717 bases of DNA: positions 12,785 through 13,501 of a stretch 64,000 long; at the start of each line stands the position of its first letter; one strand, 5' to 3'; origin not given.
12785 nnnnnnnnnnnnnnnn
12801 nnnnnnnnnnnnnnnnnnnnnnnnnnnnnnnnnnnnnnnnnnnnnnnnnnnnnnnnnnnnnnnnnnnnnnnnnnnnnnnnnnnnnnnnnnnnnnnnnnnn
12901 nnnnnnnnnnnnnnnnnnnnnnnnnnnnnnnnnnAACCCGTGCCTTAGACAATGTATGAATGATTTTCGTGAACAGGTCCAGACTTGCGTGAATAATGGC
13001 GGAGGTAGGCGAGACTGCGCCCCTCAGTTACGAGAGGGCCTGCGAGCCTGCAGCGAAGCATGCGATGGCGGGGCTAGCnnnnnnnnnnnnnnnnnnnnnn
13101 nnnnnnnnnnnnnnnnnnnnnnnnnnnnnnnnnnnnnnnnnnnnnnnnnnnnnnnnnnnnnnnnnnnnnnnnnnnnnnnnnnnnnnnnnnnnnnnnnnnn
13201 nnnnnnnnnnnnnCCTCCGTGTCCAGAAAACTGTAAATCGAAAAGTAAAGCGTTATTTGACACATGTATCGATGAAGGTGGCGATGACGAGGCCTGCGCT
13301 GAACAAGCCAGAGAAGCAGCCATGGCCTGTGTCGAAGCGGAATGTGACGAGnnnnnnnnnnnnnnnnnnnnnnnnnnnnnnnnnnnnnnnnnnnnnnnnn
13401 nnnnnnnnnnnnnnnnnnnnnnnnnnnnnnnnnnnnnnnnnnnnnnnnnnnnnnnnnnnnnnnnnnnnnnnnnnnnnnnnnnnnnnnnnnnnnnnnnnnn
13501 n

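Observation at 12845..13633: Secreted protein made of five tandem six-cysteine repeats with invariant spacing, next to an ECF sigma operon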

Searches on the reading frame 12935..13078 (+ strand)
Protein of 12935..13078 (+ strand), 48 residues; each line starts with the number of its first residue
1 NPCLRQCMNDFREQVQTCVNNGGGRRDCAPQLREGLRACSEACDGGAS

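Call 24: search_protein_representatives(alignment_id=A1)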
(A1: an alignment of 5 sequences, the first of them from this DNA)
Query: 5 sequences, 49 profile positions. Proteins with E-value up to 0.001 (for the whole library): 292; up to 1e-10: 126; up to 1e-30: 30. The best 150 are listed.
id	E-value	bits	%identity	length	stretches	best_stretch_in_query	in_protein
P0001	3.2e-91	315.6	-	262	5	1-49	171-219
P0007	3.5e-74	261.0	-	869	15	1-49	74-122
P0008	8.1e-74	259.8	-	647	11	2-49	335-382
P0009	4.3e-65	231.9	-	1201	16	1-49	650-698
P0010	1.7e-59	213.9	-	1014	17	1-49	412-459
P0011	3.0e-59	213.2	-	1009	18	1-49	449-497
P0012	3.2e-55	200.3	-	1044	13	2-46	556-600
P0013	7.8e-51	186.3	-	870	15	5-49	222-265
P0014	2.5e-50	184.6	-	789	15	2-48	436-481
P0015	5.3e-50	183.6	-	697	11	3-44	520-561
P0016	6.3e-49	180.1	-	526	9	1-47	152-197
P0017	6.5e-48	176.9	-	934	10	2-47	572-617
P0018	1.3e-46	172.8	-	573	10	2-48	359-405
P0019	1.9e-45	169.0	-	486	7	1-48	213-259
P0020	1.3e-44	166.4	-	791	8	1-46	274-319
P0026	1.2e-35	137.6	-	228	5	1-49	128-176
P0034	6.2e-32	125.7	-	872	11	2-47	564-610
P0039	1.6e-28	114.8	-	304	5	1-48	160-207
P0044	2.1e-26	108.1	-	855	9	2-45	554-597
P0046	1.7e-25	105.1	-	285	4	1-49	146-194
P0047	1.2e-24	102.4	-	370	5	1-49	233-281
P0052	6.2e-23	96.9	-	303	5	2-47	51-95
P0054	9.4e-22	93.1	-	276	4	2-48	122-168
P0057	8.0e-21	90.2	-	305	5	1-48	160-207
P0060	4.6e-20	87.7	-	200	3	2-47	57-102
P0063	1.6e-19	86.0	-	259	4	2-45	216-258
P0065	1.7e-19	85.9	-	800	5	1-47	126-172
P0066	2.5e-19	85.4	-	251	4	2-49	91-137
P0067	2.6e-19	85.3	-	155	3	1-48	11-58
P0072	1.3e-17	79.9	-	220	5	1-49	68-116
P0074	1.5e-17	79.6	-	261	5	2-47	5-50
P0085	2.5e-16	75.8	-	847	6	1-47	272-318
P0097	7.0e-15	71.1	-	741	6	1-49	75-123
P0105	2.6e-13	66.1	-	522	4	2-44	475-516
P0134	3.8e-10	56.0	-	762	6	2-45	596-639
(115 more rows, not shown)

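Call 28: search_protein_families(library=pfam, proteins=[P0007, P0008, P0016, P0019, P0026, P0039, P0046, P0060, P0067, P0009], max_evalue=0.1)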
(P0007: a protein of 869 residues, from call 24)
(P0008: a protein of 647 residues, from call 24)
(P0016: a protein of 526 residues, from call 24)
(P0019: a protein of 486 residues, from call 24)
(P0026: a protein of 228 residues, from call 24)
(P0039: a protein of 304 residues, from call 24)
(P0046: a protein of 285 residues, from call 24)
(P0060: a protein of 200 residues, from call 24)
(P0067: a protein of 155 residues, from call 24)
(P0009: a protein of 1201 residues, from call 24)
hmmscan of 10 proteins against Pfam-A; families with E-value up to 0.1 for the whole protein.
P0007 (869 aa): 1 family
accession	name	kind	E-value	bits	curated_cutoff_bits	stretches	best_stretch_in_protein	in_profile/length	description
PF00404.24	Dockerin_1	-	0.012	16.2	22.9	1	789-838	2-52/57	Dockerin type I domain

P0008 (647 aa): 0 families

P0016 (526 aa): 0 families

P0019 (486 aa): 3 families
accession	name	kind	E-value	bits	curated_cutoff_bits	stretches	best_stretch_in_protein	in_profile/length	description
PF17296.8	ArenaCapSnatch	-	0.0046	16.9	27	0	220-247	39-66/172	Arenavirus cap snatching domain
PF12096.13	DUF3572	-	0.035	14.8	25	0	169-194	18-43/84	Protein of unknown function (DUF3572)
PF13428.12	TPR_14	-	0.054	14.7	23.5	0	274-300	17-43/44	Tetratricopeptide repeat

P0026 (228 aa): 3 families
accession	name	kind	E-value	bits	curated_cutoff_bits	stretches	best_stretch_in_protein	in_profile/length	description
PF00210.30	Ferritin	-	0.009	16.4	24.5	0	33-70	42-72/142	Ferritin-like domain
PF25827.1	TVHS-like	-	0.036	14.4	27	1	138-171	3-35/105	Tepsin VHS/ENTH-like domain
PF05589.17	DUF768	-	0.051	14.2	27.8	0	59-92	4-37/67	Protein of unknown function (DUF768)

P0039 (304 aa): 1 family
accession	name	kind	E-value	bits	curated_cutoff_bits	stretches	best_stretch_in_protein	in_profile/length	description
PF00321.22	Thionin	-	0.00026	21.8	23.6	0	218-241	7-30/46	Plant thionin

P0046 (285 aa): 2 families
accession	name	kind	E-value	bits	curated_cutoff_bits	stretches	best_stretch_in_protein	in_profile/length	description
PF00321.22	Thionin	-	0.034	15.1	23.6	1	102-124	8-30/46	Plant thionin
PF08095.16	Toxin_25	-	0.095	13.5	25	1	159-175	4-20/22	Hefutoxin family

P0060 (200 aa): 0 families

P0067 (155 aa): 1 family
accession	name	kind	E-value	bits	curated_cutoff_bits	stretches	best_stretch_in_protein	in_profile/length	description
PF00321.22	Thionin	-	4.9e-06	27.4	23.6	0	71-92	8-29/46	Plant thionin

P0009 (1201 aa): 4 families
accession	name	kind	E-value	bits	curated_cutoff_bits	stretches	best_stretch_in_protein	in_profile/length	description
PF18911.6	PKD_4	-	3.3e-15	56.3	27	1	330-405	3-78/85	PKD domain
PF00801.26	PKD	-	2.6e-09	37.4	23.5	1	333-408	4-78/80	PKD domain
PF22352.2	K319L-like_PKD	-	7e-06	26.4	27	1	270-323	29-82/84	K319L-like, PKD domain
PF00321.22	Thionin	-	1.1e-05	26.2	23.6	0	424-446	8-30/46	Plant thionin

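Call 47: find_encoding_contigs(protein=P0039, flank=8000, max_places=3)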
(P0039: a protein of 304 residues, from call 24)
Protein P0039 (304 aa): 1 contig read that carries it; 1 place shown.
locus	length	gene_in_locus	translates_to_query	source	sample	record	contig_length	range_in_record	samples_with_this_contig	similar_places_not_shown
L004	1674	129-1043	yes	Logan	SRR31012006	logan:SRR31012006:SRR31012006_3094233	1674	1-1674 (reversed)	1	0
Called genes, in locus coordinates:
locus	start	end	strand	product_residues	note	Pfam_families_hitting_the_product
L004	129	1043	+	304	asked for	-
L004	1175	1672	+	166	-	?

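Call 49: list_cluster_members(proteins=[P0046, P0047, P0052, P0057, P0060, P0066, P0072, P0074, P0054, P0063])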
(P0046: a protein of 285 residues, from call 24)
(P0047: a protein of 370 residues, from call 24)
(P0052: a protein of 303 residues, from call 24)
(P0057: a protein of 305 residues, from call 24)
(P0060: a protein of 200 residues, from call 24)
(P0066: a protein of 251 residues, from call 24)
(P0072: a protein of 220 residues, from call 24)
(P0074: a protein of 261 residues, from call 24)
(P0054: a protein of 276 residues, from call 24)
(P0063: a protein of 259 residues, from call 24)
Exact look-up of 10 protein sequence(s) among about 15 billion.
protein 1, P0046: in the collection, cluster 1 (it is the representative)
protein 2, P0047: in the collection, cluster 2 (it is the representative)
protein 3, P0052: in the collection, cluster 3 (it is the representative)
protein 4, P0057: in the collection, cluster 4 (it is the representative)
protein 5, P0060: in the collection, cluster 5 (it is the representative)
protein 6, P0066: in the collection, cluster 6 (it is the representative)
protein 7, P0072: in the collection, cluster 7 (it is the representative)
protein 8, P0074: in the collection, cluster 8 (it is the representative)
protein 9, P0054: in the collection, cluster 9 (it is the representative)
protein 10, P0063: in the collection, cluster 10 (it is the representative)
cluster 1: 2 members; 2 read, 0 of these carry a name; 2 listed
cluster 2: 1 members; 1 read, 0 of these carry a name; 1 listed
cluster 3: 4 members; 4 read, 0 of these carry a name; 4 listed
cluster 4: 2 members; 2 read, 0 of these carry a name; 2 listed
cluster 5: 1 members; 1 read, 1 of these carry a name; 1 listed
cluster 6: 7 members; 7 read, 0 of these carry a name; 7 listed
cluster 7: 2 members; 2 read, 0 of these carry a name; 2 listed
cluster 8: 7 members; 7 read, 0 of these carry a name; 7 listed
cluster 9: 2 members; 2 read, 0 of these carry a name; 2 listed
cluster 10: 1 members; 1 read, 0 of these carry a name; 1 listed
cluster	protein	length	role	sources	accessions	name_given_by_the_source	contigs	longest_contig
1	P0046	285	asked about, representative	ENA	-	-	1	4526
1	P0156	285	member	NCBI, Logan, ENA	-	-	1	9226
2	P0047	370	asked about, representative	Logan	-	-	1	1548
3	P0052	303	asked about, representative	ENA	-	-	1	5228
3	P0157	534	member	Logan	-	-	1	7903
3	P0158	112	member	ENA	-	-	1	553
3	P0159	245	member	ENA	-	-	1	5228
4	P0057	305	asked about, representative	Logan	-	-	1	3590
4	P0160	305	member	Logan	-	-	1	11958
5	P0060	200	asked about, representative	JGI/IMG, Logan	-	hypothetical protein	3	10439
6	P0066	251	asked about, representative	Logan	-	-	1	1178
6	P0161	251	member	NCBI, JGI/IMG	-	-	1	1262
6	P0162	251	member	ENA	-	-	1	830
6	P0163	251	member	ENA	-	-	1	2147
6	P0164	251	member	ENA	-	-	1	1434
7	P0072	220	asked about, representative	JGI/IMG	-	-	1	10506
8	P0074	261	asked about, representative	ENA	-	-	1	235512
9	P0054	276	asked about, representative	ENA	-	-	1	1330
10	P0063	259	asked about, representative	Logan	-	-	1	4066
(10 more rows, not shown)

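Call 50: find_encoding_contigs(protein=P0074, flank=8000, max_places=2)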
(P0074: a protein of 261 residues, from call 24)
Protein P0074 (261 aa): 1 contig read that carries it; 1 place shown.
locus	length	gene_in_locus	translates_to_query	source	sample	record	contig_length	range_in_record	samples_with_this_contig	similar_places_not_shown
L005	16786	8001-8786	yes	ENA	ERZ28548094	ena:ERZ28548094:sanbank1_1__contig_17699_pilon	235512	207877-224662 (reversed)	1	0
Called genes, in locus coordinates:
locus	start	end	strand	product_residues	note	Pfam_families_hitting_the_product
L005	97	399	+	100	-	-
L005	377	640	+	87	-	-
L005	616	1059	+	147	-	PF14240:YHYH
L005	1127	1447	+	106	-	-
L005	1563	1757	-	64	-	-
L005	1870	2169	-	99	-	-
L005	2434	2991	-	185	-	-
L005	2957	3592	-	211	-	-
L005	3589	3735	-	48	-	-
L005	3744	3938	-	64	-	-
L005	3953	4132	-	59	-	-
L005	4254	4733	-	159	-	-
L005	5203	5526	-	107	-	-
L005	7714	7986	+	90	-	-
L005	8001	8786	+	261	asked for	-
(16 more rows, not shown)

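Call 51: find_encoding_contigs(protein=P0060, flank=8000, max_places=2)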
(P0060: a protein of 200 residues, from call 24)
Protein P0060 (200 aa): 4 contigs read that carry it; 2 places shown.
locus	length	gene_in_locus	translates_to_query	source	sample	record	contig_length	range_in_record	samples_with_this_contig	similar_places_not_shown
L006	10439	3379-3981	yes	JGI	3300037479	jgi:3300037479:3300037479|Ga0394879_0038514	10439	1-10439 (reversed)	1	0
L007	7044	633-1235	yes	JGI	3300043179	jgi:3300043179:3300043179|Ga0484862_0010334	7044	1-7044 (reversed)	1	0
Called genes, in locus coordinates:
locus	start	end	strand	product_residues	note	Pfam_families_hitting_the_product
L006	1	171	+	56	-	?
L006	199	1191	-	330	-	PF01170:UPF0020 (faint), PF01555:N6_N4_Mtase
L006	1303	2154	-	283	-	PF00892:EamA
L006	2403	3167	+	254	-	PF13267:DUF4058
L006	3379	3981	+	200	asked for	-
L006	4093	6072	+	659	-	-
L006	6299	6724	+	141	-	-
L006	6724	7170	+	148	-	-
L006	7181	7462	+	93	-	-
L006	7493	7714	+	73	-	-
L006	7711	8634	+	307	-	-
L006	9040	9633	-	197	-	-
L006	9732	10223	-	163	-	-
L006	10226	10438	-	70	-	?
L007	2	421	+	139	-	?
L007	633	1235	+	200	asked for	-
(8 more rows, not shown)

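Call 52: find_encoding_contigs(protein=P0160, flank=8000, max_places=2)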
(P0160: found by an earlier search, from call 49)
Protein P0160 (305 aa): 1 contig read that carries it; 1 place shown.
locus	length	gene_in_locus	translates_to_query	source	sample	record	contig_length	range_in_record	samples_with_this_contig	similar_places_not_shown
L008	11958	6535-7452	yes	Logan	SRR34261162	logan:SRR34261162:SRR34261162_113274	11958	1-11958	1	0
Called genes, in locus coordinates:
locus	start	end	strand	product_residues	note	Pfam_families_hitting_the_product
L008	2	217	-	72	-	?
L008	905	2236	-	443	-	-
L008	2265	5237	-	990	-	PF00069:Pkinase, PF07714:PK_Tyr_Ser-Thr, PF01636:APH (weak), PF00069:Pkinase, PF13432:TPR_16 (weak)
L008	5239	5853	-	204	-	PF04542:Sigma70_r2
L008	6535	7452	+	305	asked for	-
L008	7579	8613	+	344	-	-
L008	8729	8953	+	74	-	PF02599:CsrA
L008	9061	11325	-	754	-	PF12768:Rax2 (faint), PF19565:DUF6087 (faint), PF26696:PTL_trimer (faint)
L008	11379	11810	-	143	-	-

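Call 59: search_protein_families(library=pfam, proteins=[P0065, P0085, P0097, P0017, P0020, P0012, P0044, P0034, P0134, P0105], max_evalue=0.001)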
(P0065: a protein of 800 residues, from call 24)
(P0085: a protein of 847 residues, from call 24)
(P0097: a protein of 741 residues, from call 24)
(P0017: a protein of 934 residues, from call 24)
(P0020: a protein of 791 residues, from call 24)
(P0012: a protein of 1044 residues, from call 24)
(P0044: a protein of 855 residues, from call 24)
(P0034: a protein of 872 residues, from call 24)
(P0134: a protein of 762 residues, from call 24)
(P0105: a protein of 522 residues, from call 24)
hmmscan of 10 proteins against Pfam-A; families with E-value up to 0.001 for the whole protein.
P0065 (800 aa): 0 families

P0085 (847 aa): 1 family
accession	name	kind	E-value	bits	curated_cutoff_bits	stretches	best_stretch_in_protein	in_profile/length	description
PF00404.24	Dockerin_1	-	4.2e-05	24.1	22.9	0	788-809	2-23/57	Dockerin type I domain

P0097 (741 aa): 1 family
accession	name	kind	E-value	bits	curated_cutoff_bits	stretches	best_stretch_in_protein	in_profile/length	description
PF00404.24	Dockerin_1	-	2.1e-08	34.7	22.9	1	613-674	1-50/57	Dockerin type I domain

P0017 (934 aa): 3 families
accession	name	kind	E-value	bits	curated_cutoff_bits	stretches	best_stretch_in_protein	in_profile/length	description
PF18911.6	PKD_4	-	4.9e-11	43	27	1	339-420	2-82/85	PKD domain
PF00801.26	PKD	-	4.9e-11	42.9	23.5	1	348-415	7-73/80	PKD domain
PF22352.2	K319L-like_PKD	-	0.00068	20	27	0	285-335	32-82/84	K319L-like, PKD domain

P0020 (791 aa): 2 families
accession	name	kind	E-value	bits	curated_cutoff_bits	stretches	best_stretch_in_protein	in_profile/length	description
PF00050.26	Kazal_1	-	2.4e-33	114.3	21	5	522-549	1-29/49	Kazal-type serine protease inhibitor domain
PF07648.20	Kazal_2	-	1.3e-19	70.4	22.8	5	526-549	3-27/48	Kazal-type serine protease inhibitor domain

P0012 (1044 aa): 2 families
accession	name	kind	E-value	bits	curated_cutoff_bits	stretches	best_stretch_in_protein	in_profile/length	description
PF00801.26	PKD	-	1.3e-14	54.3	23.5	1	340-407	13-79/80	PKD domain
PF18911.6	PKD_4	-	1.6e-13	50.9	27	1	336-406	12-82/85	PKD domain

P0044 (855 aa): 3 families
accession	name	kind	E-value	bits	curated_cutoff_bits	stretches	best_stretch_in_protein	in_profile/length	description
PF18911.6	PKD_4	-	2.6e-15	56.7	27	1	338-399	17-76/85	PKD domain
PF00801.26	PKD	-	8.1e-12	45.4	23.5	1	326-399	2-73/80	PKD domain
PF22352.2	K319L-like_PKD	-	6.7e-06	26.5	27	0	263-318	27-82/84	K319L-like, PKD domain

P0034 (872 aa): 0 families

P0134 (762 aa): 2 families
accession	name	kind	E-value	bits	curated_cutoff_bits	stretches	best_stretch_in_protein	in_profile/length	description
PF18911.6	PKD_4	-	1.7e-09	38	27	1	336-395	17-75/85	PKD domain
PF00801.26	PKD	-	2.8e-08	34.1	23.5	1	325-395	3-72/80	PKD domain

P0105 (522 aa): 0 families

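Call 76: search_protein_families(library=ncbifam, proteins=[P0007, P0008, P0016, P0026, P0039, P0060, P0067, P0046], max_evalue=0.1)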
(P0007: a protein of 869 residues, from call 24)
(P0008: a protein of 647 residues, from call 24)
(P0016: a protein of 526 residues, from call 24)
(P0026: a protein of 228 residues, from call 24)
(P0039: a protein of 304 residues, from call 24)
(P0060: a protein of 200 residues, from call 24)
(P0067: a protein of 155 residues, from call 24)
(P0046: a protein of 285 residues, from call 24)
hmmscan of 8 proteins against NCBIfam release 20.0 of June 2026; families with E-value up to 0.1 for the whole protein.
P0007 (869 aa): 0 families

P0008 (647 aa): 0 families

P0016 (526 aa): 0 families

P0026 (228 aa): 1 family
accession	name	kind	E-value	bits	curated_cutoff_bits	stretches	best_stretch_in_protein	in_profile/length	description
NF038044.1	act_def_assoc_B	subfamily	0.013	16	45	0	80-117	27-59/63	actinodefensin-associated protein B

P0039 (304 aa): 0 families

P0060 (200 aa): 0 families

P0067 (155 aa): 0 families

P0046 (285 aa): 0 families

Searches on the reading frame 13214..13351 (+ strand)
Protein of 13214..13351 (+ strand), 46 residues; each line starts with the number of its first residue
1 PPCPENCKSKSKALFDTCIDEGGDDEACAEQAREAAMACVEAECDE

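Call 35: search_solved_structures(query=A2, max_evalue=10, show_alignments=3)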
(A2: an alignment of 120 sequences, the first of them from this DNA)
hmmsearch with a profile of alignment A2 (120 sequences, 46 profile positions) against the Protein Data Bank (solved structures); distinct sequences matched with E-value up to 10: 7.
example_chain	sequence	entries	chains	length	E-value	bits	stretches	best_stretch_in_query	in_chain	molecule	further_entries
2v9b_A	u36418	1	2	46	0.032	17.5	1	11-30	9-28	VISCOTOXIN-B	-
1orl_A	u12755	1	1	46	0.043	17.1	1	11-30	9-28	Viscotoxin C1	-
1jmp_A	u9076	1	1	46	0.059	16.7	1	11-30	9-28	viscotoxin B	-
6ats_A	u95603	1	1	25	0.082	16.2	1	11-31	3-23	Potassium channel toxin kappa-KTx 1.2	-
1hp9_A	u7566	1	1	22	0.13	15.6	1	13-31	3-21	kappa-hefutoxin 1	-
2mtq_A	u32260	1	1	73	0.2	15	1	10-30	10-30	Designed Peptide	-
8fbg_A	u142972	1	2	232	1.7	12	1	13-37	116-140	Histone-lysine N-methyltransferase, H3 lysine-36 specific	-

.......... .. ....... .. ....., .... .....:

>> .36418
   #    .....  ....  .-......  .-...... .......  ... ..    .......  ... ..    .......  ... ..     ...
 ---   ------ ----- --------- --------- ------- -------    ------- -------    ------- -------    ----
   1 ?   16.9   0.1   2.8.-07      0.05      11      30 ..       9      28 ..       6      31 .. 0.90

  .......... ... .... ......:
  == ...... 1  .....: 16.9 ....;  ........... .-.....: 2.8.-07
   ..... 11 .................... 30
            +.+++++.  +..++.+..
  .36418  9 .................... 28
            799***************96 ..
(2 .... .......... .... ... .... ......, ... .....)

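Call 36: find_homologous_proteins(query=A2, max_evalue=0.001)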
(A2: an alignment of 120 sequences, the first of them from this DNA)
Query A2 (120 sequences): 19 candidates shared short words with the query, none scored E <= 0.001.

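Call 45: predict_structure(alignment_id=A2)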
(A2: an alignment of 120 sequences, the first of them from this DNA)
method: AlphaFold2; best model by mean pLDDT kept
length: 46 residues; sequences in the alignment: 120
mean_pLDDT: 96.7   pTM: 0.76
mean pLDDT of the five models: 96.7, 96.0, 95.3, 95.3, 95.1
residues with pLDDT >= 90: 43; 70-90: 3; 50-70: 0; < 50: 0
segments of 3 or more residues with pLDDT < 50: none
pLDDT, mean of each block of 10 residues (from residue 1): 95 99 99 98 91
secondary structure, 60 per line:
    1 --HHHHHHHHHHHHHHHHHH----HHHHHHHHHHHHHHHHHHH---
elements in order: H3-20 H25-43

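Call 53: fold_search(model_id=the predicted structure, library=pdb)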
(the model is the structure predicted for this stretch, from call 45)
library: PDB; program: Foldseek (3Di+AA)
matches with E <= 10: 41; with E <= 0.001: 0
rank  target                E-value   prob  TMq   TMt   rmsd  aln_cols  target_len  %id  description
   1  9l5s_V                2.2e+00  0.75  0.73  0.44   2.0        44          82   23  Cryo-EM structure of the thermophile spliceosome (state B*Q1) (released 2025-03-12)
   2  9n4g_B                3.4e+00  0.72  0.62  0.18   0.9        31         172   22  YehD Receptor Binding Domain (released 2025-11-26)
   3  2v9b_A                3.9e+00  0.72  0.51  0.51   0.5        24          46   29  X-ray structure of viscotoxin B2 from Viscum album (released 2008-06-17)
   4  9n4h_A                3.9e+00  0.66  0.61  0.18   1.0        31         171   22  YehD receptor binding domain S49A (released 2025-11-26)
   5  4u4v                  3.9e+00  0.66  0.60  0.07   0.9        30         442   30  Structure of a nitrate/nitrite antiporter NarK in apo inward-open state (released 2015-07-15)
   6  1jmp_MODEL_1_A        3.9e+00  0.54  0.49  0.49   0.8        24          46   29  Solution Structure of the Viscotoxin B (released 2003-11-11)
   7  1orl_MODEL_1_A        4.2e+00  0.66  0.46  0.46   0.5        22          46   32  1H NMR structure determination of Viscotoxin C1 (released 2003-04-01)
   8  5aji_F                5.0e+00  0.75  0.77  0.14   0.6        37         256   11  MscS D67R1 high resolution (released 2015-07-08)
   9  1ed0_MODEL_1_A        5.0e+00  0.63  0.49  0.49   0.4        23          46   17  NMR structural determination of viscotoxin A3 from Viscum album L. (released 2000-02-04)
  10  6vvo_D                5.4e+00  0.38  0.62  0.11   2.0        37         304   16  Structure of the human clamp loader (Replication Factor C, RFC) bound to the sliding clamp (Proliferating Cell Nuclear (released 2020-02-26)
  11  5aji_B                5.7e+00  0.69  0.77  0.14   0.6        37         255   11  MscS D67R1 high resolution (released 2015-07-08)
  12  5aji_D                5.7e+00  0.69  0.77  0.14   0.6        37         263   11  MscS D67R1 high resolution (released 2015-07-08)
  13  1tfe                  5.7e+00  0.41  0.64  0.24   1.7        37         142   14  DIMERIZATION DOMAIN OF EF-TS FROM T. THERMOPHILUS (released 1996-11-08)
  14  9bub_R                5.7e+00  0.38  0.59  0.08   1.0        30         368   17  Human calcitonin Receptor in complex with Gs and cagrilintide in the bypass conformation (released 2025-04-23)
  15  4zsf_A                5.7e+00  0.33  0.63  0.13   2.0        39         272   20  Crystal structure of pre-specific restriction endonuclease BsaWI-DNA complex (released 2015-10-07)
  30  1vib_MODEL_1_A        7.9e+00  0.09  0.45  0.39   3.3        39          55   20  NMR SOLUTION STRUCTURE OF THE NEUROTOXIN B-IV, 20 STRUCTURES (released 1997-05-15)
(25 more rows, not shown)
